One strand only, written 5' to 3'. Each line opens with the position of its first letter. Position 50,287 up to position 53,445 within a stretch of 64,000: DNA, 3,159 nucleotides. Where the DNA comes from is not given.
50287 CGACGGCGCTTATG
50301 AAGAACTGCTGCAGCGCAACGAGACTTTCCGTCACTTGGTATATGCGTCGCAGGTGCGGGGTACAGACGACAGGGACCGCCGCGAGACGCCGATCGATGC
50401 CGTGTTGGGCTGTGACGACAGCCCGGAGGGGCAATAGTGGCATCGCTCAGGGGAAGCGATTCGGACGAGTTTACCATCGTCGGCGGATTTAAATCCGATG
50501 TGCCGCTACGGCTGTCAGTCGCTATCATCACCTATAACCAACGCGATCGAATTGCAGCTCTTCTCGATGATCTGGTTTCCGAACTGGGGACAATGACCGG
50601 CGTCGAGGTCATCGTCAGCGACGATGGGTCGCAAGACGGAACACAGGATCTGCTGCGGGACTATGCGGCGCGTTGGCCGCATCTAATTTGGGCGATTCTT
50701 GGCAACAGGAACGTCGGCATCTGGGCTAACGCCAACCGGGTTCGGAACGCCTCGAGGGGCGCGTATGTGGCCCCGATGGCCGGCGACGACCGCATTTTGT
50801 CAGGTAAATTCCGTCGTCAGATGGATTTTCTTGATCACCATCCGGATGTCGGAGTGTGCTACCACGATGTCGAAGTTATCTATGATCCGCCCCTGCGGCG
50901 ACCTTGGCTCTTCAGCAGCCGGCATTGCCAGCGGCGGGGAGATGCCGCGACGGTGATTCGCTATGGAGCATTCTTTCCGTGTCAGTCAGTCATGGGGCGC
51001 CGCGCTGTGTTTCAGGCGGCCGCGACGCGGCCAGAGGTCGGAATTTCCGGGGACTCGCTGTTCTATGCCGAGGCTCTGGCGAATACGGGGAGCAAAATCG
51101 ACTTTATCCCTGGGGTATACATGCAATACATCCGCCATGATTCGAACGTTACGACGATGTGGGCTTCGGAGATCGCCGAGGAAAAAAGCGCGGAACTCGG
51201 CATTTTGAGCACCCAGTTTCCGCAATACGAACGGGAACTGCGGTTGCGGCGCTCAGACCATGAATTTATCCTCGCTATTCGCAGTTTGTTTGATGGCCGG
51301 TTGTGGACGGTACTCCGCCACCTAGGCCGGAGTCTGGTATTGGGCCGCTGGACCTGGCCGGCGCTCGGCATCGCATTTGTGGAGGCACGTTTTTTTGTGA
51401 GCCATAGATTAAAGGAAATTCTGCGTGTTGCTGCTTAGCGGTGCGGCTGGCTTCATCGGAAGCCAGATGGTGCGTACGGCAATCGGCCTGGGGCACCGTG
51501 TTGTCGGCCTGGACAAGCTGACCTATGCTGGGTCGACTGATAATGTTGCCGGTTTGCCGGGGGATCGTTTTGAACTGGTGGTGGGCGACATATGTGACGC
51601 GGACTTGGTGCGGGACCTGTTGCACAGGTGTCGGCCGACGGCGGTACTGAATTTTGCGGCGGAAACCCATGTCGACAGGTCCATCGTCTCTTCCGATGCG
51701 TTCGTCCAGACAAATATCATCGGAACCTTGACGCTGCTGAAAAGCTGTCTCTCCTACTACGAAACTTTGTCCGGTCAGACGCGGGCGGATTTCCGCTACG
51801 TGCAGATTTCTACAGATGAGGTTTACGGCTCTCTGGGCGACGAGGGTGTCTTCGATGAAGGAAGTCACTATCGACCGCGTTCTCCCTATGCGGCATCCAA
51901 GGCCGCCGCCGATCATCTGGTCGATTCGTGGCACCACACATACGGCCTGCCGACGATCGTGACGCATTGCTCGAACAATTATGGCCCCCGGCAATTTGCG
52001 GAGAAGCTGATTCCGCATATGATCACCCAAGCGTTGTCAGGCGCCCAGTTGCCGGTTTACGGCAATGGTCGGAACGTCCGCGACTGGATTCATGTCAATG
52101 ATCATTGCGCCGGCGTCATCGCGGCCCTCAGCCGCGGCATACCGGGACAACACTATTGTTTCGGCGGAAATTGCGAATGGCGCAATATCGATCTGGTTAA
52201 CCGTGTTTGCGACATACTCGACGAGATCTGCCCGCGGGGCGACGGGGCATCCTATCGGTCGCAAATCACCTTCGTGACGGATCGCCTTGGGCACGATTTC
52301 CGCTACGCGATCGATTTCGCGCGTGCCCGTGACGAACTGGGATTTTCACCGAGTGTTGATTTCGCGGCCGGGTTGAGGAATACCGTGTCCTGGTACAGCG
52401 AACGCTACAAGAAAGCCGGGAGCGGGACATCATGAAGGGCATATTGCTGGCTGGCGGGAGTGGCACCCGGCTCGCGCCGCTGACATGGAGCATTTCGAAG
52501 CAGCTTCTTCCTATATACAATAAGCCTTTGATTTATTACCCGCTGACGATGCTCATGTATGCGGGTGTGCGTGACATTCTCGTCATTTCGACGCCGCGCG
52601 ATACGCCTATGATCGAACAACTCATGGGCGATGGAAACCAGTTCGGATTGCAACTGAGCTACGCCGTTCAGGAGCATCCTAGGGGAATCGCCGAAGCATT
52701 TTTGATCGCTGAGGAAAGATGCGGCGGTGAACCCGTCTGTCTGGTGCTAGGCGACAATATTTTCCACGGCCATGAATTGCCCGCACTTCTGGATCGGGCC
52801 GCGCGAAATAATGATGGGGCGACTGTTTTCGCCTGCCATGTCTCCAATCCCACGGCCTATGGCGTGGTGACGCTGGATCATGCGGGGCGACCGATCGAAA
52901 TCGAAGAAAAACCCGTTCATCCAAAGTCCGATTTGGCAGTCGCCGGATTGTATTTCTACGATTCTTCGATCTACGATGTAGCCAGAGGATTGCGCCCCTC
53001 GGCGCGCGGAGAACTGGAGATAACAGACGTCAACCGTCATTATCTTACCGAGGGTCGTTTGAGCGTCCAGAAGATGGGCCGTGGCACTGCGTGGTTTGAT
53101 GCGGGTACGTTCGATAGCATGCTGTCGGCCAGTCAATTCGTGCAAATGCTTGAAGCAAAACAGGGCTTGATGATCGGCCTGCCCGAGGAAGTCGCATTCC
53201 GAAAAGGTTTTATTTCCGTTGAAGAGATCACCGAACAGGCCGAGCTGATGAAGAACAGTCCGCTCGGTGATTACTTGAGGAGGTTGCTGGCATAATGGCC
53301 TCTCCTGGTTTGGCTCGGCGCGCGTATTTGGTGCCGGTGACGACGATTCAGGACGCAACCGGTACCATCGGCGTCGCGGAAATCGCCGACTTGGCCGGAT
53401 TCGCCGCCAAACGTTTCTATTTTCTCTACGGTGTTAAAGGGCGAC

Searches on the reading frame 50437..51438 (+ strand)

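Call 58: search_protein_families(library=pfam, proteins=[window:50437-51438:+], max_evalue=0.00001)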
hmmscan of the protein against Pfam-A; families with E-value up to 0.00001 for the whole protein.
window:50437-51438:+ (333 aa): 1 family
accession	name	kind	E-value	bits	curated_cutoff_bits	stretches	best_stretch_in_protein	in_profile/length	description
PF00535.33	Glycos_transf_2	-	1.9e-18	67.4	23.3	1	27-156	1-127/168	Glycosyl transferase family 2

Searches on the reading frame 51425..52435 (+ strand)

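Call 58: search_protein_families(library=pfam, proteins=[window:51425-52435:+], max_evalue=0.00001)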
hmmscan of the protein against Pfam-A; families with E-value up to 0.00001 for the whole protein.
window:51425-52435:+ (336 aa): 6 families
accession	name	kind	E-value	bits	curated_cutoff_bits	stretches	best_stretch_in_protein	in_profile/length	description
PF16363.11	GDP_Man_Dehyd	-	3.3e-76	257.3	27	1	3-319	1-331/332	GDP-mannose 4,6 dehydratase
PF01370.27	Epimerase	-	2.7e-60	204.2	20.9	1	3-244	2-237/240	NAD dependent epimerase/dehydratase family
PF04321.23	RmlD_sub_bind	-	3.6e-11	43.1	27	1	2-169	3-139/287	RmlD substrate binding domain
PF01073.25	3Beta_HSD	-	1.6e-08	34.4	22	1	5-232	3-226/280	3-beta hydroxysteroid dehydrogenase/isomerase family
PF02719.21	Polysacc_synt_2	-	4.7e-07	29.7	20.2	1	3-110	2-117/293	Polysaccharide biosynthesis protein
PF07993.18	NAD_binding_4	-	6.9e-06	25.8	20.1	0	47-184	61-206/258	Male sterility protein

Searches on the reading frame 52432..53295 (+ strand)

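Call 59: search_protein_families(library=pfam, proteins=[window:52432-53295:+], max_evalue=0.00001)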
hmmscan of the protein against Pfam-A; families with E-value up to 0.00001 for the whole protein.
window:52432-53295:+ (287 aa): 2 families
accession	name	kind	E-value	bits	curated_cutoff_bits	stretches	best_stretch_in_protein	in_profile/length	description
PF00483.29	NTP_transferase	-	1.8e-67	228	21.2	1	2-237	1-242/245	Nucleotidyl transferase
PF12804.13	NTP_transf_3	-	7.9e-10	39.6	27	1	3-138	1-125/160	MobA-like NTP transferase domain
